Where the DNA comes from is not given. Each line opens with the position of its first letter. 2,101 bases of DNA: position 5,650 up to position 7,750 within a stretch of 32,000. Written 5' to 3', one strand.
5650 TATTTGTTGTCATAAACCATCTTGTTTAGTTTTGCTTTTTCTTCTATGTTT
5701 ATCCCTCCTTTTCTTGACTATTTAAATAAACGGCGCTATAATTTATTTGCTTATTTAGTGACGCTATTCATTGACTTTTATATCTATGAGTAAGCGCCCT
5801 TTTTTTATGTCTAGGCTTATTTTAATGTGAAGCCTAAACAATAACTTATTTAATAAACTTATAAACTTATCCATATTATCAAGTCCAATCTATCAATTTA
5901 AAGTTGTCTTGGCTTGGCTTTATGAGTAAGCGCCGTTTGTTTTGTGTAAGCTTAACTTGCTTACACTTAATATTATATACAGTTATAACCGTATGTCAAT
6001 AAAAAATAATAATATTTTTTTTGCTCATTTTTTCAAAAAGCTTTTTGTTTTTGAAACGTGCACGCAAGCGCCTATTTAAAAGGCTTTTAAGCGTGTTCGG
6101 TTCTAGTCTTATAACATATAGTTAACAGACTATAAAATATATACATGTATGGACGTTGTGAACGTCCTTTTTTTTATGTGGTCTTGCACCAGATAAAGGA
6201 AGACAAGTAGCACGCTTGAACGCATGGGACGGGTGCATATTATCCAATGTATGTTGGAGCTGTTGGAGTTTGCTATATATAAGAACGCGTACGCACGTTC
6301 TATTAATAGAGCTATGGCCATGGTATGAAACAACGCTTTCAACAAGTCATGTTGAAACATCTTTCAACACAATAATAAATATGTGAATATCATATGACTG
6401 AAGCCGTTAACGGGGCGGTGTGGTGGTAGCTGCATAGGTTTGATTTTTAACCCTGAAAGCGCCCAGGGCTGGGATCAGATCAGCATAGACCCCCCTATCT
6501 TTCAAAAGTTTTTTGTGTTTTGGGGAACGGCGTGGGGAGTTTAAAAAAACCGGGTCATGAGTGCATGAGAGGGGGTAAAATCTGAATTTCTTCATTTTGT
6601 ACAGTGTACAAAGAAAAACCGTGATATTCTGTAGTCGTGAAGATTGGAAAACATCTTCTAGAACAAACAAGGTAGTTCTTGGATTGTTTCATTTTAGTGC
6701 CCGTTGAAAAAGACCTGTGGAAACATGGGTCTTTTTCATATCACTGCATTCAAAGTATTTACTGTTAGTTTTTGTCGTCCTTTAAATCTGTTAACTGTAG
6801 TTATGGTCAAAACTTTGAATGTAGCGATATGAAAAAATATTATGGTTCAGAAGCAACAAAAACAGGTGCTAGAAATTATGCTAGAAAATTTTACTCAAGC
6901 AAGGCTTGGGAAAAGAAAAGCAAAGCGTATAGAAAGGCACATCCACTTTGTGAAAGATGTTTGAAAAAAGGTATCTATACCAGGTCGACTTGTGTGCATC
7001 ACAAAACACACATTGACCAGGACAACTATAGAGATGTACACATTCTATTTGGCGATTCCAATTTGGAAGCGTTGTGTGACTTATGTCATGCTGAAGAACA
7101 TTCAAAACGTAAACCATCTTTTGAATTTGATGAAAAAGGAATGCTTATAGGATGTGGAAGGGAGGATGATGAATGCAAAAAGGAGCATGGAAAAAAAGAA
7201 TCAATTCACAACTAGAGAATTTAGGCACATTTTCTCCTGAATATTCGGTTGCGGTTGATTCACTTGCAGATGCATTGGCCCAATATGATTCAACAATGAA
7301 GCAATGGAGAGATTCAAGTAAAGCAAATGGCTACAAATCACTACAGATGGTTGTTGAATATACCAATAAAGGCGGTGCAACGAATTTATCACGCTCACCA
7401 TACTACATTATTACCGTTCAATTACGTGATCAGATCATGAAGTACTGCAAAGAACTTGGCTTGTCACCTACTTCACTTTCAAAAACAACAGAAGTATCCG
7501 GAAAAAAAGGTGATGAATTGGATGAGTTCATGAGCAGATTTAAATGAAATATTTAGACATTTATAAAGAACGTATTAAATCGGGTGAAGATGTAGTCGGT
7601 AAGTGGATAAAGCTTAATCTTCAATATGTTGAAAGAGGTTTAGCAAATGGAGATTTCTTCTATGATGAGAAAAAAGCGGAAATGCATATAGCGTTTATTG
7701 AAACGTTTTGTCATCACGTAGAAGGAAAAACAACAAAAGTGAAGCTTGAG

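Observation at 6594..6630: Exact 19-nt sequence with a perfect 15-bp palindrome is shared by the packaging and lysis upstream regions, with identical spacing to a -10-like hexamer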

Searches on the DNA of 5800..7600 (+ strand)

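Call 6: search_dna_similar(query=window:5800-7600:+, collection=phages, mode=near, max_rows=30)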
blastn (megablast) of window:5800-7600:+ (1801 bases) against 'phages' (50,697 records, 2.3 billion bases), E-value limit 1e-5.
No match.

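Call 61: search_rna_families(source=window, start=6300, end=6900, threshold=evalue, max_evalue=1)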
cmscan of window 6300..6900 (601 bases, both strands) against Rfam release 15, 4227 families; matches with E-value up to 1: 5.
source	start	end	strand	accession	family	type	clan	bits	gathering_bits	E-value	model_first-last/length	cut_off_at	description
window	6732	6836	-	RF04128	MIR8562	Gene; miRNA;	-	22.9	211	0.058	1-242/242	no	MIR8562 microRNA precursor family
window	6715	6854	+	RF04097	MIR2630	Gene; miRNA;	-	21.9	144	0.047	1-229/229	no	MIR2630 microRNA precursor family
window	6717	6851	-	RF04172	MIR8675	Gene; miRNA;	-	21.5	90.8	0.18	1-95/95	no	MIR8675 microRNA precursor family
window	6714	6853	-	RF04097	MIR2630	Gene; miRNA;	-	17.2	144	0.69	1-229/229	no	MIR2630 microRNA precursor family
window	6630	6742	+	RF02637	EF0408_EF0409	Gene; sRNA;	-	12.6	440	0.79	1-412/412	no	Enterococcus sRNA EF0408_EF0409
